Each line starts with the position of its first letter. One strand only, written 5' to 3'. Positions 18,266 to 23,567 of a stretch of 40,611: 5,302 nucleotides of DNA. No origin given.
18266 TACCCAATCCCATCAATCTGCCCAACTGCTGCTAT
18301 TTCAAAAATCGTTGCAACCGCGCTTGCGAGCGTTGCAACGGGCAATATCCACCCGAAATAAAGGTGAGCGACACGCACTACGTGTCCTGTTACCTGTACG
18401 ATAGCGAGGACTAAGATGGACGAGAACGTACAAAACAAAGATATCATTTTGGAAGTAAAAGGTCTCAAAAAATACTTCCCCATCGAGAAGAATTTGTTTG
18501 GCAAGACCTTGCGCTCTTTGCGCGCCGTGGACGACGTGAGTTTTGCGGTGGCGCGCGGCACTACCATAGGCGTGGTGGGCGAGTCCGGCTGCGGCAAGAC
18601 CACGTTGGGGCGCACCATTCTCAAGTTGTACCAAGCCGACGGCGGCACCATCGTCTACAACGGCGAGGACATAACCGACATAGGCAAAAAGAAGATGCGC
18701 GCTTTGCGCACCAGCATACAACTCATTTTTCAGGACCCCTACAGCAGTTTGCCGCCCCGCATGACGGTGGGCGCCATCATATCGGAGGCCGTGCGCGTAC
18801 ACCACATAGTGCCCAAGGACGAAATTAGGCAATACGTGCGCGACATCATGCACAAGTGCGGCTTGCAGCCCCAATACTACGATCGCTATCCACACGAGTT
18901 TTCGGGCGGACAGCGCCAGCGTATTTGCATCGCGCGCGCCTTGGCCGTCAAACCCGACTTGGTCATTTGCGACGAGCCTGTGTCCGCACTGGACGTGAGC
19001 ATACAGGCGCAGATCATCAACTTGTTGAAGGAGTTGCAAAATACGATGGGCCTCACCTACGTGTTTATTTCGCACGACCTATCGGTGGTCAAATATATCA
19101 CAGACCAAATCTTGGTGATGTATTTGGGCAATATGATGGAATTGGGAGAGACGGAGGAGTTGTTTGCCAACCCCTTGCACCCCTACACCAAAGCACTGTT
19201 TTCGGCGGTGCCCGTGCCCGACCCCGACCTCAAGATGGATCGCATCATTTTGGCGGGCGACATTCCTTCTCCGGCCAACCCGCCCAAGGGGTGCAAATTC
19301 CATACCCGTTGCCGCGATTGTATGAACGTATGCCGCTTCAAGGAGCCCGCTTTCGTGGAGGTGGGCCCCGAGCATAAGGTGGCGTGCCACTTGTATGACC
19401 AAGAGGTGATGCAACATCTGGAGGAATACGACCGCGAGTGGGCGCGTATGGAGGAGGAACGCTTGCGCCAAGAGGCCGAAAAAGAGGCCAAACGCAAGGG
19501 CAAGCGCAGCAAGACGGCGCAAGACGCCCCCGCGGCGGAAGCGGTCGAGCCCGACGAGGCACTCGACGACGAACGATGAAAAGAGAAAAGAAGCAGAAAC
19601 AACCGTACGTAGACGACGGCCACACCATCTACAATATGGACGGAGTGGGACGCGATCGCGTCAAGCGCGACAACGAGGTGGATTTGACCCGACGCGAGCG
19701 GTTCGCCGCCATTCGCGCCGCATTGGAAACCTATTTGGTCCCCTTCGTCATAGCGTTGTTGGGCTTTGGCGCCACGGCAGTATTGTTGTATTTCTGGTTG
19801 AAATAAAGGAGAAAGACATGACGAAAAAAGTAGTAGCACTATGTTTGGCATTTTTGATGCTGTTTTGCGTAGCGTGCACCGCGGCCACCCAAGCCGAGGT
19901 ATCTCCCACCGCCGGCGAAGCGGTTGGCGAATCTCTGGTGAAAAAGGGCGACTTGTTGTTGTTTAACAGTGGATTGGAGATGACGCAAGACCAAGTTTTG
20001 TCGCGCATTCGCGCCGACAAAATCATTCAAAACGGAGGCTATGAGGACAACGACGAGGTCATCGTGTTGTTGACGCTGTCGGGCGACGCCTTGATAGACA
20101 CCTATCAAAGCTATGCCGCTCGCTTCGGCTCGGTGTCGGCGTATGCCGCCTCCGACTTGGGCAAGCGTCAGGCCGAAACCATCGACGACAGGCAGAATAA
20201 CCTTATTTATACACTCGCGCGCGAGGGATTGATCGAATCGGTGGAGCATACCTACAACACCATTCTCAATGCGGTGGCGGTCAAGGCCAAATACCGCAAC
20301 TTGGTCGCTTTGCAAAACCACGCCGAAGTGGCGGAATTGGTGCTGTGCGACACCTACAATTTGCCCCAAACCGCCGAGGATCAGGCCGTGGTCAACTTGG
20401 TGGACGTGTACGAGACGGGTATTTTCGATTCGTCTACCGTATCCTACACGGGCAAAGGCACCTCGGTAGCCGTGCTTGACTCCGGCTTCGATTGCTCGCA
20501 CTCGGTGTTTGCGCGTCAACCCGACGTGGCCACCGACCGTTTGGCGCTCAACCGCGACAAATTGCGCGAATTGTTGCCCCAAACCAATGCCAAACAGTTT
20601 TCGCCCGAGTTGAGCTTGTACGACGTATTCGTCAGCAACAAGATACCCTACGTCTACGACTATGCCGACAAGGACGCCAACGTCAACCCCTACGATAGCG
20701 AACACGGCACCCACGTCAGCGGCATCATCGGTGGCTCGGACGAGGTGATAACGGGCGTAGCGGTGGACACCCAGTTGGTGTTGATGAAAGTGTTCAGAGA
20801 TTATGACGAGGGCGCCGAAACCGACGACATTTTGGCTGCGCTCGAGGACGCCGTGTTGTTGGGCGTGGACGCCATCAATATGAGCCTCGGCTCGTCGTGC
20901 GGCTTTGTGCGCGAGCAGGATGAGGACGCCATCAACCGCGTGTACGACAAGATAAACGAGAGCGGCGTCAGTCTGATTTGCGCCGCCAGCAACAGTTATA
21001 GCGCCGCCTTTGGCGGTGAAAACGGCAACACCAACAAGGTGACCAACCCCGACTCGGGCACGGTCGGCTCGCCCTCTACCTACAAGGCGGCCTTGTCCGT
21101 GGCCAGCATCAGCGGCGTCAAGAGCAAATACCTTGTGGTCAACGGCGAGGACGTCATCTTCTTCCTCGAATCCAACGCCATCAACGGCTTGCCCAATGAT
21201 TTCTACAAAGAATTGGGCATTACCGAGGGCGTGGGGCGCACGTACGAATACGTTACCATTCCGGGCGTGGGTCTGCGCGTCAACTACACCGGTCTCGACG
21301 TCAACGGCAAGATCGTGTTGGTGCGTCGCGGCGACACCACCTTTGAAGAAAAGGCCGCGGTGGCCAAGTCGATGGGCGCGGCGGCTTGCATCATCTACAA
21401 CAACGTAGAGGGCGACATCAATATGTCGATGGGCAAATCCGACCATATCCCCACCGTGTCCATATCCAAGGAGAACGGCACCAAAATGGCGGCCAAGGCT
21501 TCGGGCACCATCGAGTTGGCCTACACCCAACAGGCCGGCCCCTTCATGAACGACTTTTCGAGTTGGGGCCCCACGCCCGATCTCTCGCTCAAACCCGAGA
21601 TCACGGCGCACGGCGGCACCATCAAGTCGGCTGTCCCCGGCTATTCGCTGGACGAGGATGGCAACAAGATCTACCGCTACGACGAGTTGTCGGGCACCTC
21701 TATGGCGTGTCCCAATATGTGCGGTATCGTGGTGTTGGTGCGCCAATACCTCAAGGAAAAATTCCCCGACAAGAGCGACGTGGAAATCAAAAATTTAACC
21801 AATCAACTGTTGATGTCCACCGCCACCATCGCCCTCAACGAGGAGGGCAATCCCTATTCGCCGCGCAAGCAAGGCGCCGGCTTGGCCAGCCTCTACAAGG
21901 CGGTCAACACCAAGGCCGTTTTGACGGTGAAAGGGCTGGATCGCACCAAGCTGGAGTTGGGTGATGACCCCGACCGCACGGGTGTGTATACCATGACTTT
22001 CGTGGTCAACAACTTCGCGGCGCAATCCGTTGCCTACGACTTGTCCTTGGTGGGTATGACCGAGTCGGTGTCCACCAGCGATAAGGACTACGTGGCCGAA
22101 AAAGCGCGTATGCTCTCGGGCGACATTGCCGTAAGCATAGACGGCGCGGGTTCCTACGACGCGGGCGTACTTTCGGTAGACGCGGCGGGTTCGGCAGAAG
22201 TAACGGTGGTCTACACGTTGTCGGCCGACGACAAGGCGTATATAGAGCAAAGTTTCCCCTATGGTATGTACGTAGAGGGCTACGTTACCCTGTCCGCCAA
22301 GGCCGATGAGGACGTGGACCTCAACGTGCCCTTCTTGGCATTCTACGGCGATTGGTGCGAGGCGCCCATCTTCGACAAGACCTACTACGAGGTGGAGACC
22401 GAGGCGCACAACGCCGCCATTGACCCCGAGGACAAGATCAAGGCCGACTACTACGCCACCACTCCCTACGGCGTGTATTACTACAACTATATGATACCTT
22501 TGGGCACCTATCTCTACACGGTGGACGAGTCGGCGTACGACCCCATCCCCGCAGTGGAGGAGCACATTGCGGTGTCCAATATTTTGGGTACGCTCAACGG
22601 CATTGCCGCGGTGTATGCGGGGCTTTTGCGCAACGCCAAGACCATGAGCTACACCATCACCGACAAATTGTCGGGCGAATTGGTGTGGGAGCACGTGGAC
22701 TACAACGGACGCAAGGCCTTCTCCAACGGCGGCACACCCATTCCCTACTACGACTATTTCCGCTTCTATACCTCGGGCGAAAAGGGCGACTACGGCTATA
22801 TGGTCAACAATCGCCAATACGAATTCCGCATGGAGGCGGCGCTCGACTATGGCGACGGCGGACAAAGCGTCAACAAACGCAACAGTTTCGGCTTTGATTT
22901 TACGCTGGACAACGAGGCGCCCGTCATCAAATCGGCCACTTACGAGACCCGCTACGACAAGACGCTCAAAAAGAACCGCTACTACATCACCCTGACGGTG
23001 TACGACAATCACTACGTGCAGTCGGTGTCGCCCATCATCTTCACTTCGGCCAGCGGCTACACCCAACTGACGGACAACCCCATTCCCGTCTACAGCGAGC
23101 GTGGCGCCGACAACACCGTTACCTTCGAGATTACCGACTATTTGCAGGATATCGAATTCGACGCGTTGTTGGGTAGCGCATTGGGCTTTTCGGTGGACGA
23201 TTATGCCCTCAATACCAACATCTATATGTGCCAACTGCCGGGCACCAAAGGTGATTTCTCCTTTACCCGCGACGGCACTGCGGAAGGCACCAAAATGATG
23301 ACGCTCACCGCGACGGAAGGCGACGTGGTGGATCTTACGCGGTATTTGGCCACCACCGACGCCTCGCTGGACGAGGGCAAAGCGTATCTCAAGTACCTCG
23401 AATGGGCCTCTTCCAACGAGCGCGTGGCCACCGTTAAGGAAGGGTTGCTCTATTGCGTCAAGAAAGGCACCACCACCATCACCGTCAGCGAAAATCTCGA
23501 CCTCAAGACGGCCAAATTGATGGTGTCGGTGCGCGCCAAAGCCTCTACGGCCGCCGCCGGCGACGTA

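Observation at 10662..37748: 27-kb single-strand super-operon: expanded Opp-type importer, giant lipid-anchored S8/LRR protease and five orphan lipoproteins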

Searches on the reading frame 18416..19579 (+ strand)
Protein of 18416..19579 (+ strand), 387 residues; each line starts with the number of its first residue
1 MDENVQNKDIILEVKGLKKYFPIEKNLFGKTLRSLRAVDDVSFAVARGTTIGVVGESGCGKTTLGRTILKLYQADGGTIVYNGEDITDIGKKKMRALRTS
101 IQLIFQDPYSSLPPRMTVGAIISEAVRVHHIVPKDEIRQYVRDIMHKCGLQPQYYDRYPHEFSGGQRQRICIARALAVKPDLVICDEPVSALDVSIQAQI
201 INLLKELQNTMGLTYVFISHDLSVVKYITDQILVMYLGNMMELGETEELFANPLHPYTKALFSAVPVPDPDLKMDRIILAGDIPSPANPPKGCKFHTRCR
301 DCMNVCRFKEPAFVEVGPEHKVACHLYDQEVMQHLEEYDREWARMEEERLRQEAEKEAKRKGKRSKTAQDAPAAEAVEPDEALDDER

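Call 4: search_protein_families(library=pfam, proteins=[window:18416-19579:+], max_evalue=0.01)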
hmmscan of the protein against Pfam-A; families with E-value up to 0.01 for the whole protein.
window:18416-19579:+ (387 aa): 8 families
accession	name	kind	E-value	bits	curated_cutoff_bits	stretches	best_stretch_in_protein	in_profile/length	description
PF00005.33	ABC_tran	-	3.8e-33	115.4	25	1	39-189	2-136/137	ABC transporter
PF08352.17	oligo_HPY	-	1.3e-19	70.8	27.1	1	241-306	1-65/65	Oligopeptide/dipeptide transporter, C-terminal region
PF13304.12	AAA_21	-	7.7e-06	26.6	27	1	155-225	231-303/304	AAA domain, putative AbiEii toxin, Type IV TA system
PF13401.12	AAA_22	-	2.5e-05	25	27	1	52-218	9-121/130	AAA domain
PF02463.25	SMC_N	-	0.00077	19.4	40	1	43-228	20-205/220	RecF/RecN/SMC N terminal domain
PF00006.31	ATP-synt_ab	-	0.0012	19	29.5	1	40-81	6-46/213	ATP synthase alpha/beta family, nucleotide-binding domain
PF20720.3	nSTAND3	-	0.0052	16.9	27.2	1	51-92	20-60/155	Novel STAND NTPase 3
PF00485.24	PRK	-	0.008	16.4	22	0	51-75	2-26/196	Phosphoribulokinase / Uridine kinase family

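Call 29: search_protein_families(library=ncbifam, proteins=[window:18416-19579:+], max_evalue=0.01)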
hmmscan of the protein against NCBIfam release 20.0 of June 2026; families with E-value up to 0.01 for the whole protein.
window:18416-19579:+ (387 aa): 192 families (the best 25 are shown)
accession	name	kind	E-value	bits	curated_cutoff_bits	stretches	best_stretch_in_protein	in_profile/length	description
NF011659.0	PRK15079.1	equivalog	4.2e-127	423.5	540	1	2-326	2-330/334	murein tripeptide/oligopeptide ABC transporter ATP binding protein OppF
NF008453.0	PRK11308.1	subfamily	6.9e-125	416.7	408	1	4-331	5-330/334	dipeptide ABC transporter ATP-binding protein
NF043071.1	DppF_dipep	equivalog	4.6e-111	371.4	660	1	4-330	6-330/331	dipeptide ABC transporter ATP-binding subunit DppF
NF007613.0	PRK10261.1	equivalog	3.7e-99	332.8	1077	1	4-287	306-590/623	glutathione ABC transporter ATP-binding protein GsiA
NF043078.1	MMSYN1_0168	equivalog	1.7e-91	307.8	800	3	134-277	466-609/649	oligopeptide ABC transporter ATP-binding protein OppF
NF011713.0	PRK15134.1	equivalog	1.6e-80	271.3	834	1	6-262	270-526/529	microcin C ABC transporter ATP-binding protein YejF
NF008246.0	PRK11022.1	equivalog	1.1e-70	238.4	541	1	28-326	13-316/326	dipeptide ABC transporter ATP-binding protein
TIGR02769.1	nickel_nikE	equivalog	1.3e-70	238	332.55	1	12-270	3-258/265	nickel import ATP-binding protein NikE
NF043079.1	MMSYN1_0167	equivalog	1.1e-69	235.7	740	2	91-332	297-540/561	oligopeptide ABC transporter ATP-binding protein OppD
NF007010.1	PRK09473.1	subfamily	1.9e-69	233.9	575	1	34-328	17-315/318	oligopeptide ABC transporter ATP-binding protein OppD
NF007739.0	PRK10419.1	subfamily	1.5e-64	218.2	354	1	11-265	3-254/268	nickel ABC transporter ATP-binding protein NikE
NF047576.1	opine_ATP_CntF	equivalog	1.2e-57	195.2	385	1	37-264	19-252/264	staphylopine uptake ABC transporter ATP-binding protein CntF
NF047578.1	opine_ATP_CntD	equivalog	1.6e-57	194.7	380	1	37-264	19-252/266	staphylopine uptake ABC transporter ATP-binding protein CntD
NF011692.0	PRK15112.1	equivalog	6.2e-56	190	452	1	9-263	3-252/269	putrescine export ABC transporter ATP-binding protein SapF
TIGR02770.1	nickel_nikD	equivalog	5.6e-51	173.1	318.7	1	38-264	2-228/230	nickel import ATP-binding protein NikD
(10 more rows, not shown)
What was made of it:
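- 18416..19579 (+): g6: OppF-like ATPase with a charged C-terminal tail. It passes the NCBIfam subfamily NF008453 cut-off, 416.7 against 408 (call 29).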

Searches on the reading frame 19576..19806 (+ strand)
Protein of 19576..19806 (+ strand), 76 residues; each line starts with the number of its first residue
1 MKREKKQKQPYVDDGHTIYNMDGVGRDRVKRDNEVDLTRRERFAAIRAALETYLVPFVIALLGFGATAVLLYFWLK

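Call 4: search_protein_families(library=pfam, proteins=[window:19576-19806:+], max_evalue=0.01)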
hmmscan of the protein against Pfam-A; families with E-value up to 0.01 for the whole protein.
window:19576-19806:+ (76 aa): 0 families

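Call 29: search_protein_families(library=ncbifam, proteins=[window:19576-19806:+], max_evalue=0.01)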
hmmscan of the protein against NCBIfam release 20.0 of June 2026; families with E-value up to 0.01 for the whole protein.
window:19576-19806:+ (76 aa): 0 families
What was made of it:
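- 19576..19806 (+): g7: 76-aa tail-anchored membrane protein of unknown function. No Pfam or NCBIfam hit (calls 4, 29).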

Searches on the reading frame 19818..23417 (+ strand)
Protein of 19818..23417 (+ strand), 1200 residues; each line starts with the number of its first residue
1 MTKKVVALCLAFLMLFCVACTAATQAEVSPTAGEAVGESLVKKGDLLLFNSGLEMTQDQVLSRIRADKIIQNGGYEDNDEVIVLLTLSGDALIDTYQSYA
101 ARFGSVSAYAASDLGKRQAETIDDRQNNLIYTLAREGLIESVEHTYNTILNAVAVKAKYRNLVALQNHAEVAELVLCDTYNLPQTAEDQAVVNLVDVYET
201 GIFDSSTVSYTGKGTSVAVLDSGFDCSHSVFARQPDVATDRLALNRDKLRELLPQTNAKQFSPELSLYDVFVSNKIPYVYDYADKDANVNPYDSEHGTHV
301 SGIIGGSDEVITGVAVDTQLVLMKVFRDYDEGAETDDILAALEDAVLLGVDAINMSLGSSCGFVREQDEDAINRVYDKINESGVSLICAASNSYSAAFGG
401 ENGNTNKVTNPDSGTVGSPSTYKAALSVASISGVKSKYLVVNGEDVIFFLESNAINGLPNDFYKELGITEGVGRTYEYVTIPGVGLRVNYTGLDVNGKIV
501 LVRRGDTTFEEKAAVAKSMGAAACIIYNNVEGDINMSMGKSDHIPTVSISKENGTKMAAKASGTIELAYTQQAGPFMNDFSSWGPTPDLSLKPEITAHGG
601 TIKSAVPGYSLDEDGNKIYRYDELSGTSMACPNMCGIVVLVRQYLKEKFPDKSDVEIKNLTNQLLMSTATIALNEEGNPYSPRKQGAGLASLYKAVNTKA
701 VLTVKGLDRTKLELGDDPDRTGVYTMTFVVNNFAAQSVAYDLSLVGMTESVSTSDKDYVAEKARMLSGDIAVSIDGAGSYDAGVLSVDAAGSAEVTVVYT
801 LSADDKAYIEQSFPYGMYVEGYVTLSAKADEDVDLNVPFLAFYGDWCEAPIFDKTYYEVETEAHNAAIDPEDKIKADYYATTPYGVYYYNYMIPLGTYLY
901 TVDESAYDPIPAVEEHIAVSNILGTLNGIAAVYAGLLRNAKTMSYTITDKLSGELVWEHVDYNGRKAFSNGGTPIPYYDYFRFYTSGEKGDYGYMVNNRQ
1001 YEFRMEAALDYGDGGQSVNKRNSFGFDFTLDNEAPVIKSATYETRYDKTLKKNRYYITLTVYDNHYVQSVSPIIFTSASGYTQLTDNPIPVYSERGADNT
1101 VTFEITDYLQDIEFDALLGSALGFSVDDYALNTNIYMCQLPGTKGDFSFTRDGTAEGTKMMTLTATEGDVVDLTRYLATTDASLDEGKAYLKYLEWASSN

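Call 62: search_solved_structures(query=window:19818-23417:+, max_evalue=0.00001)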
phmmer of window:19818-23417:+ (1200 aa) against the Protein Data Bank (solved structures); distinct sequences matched with E-value up to 0.00001: 41.
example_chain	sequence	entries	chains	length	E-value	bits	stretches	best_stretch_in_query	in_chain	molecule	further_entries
7edd_A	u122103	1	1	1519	1.4e-64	221.9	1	208-880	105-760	C5a peptidase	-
5xya_A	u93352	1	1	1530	1.9e-59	204.9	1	291-880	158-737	Chemokine protease C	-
5xyr_A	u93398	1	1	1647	3.3e-59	204.1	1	291-880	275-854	Chemokine protease C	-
6vjb_A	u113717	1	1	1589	4.8e-58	200.2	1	291-880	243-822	Putative cell envelope proteinase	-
31mr_B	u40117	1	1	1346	5.5e-58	200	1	291-880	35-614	Cell envelope proteinase A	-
5xxz_A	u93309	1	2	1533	8e-58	199.5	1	291-880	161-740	Chemokine protease C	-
7yzx_A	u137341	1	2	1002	3.2e-52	180.9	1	211-877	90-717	C5a peptidase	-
3eif_A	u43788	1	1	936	4.2e-52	180.6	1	211-877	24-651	C5a peptidase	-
7bj3_A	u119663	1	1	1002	1.1e-51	179.1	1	211-877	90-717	C5a peptidase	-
8bty_A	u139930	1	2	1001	1.3e-51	178.9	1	210-877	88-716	C5a peptidase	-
1xf1_A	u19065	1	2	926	2e-51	178.3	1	211-877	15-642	C5a peptidase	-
8jmw_A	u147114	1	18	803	7.5e-37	130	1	292-791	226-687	S8 family serine peptidase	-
9ues_B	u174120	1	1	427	5.1e-12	47.8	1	576-655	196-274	Subtilisin-like serine protease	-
2ek8_A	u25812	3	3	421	6.5e-12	47.5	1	481-567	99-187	Aminopeptidase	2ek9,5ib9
6hc6_A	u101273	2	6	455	1.4e-10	43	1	482-574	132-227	Aminopeptidase YwaD | Aminopeptidase Y (Arg Lys Leu preference)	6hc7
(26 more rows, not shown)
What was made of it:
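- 19818..27290 (+): g8: 2490-aa cell-envelope-proteinase-like protein. Order of parts: signal/lipobox, pro-region, S8 with inserted PA, fn3_5, Big_2, about 8 LRR_5 blocks, helical stalk, C-terminal TM. Residues 208-880 match C5a peptidase at 1.4e-64, and also SpyCEP and a cell-envelope proteinase (call 62).
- On Cell-envelope proteinase (MEROPS S8A, lactocepin / C5a-peptidase group): The alignment to C5a peptidase is continuous over 208-880 (call 62).
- Closest known: Streptococcal C5a peptidase. Same: These are the best sequence matches in the PDB over residues 208-880, covering S8, PA and fn3 (E = 1e-64 to 1e-51; call 62).
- The catalytic region is homologous to cell-envelope proteinases and C5a peptidase (call 62). 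The closest solved proteases include highly specific host-factor proteases, C5a peptidase and SpyCEP (call 62). The closest solved relatives of the catalytic region are C5a peptidase and SpyCEP (call 62).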
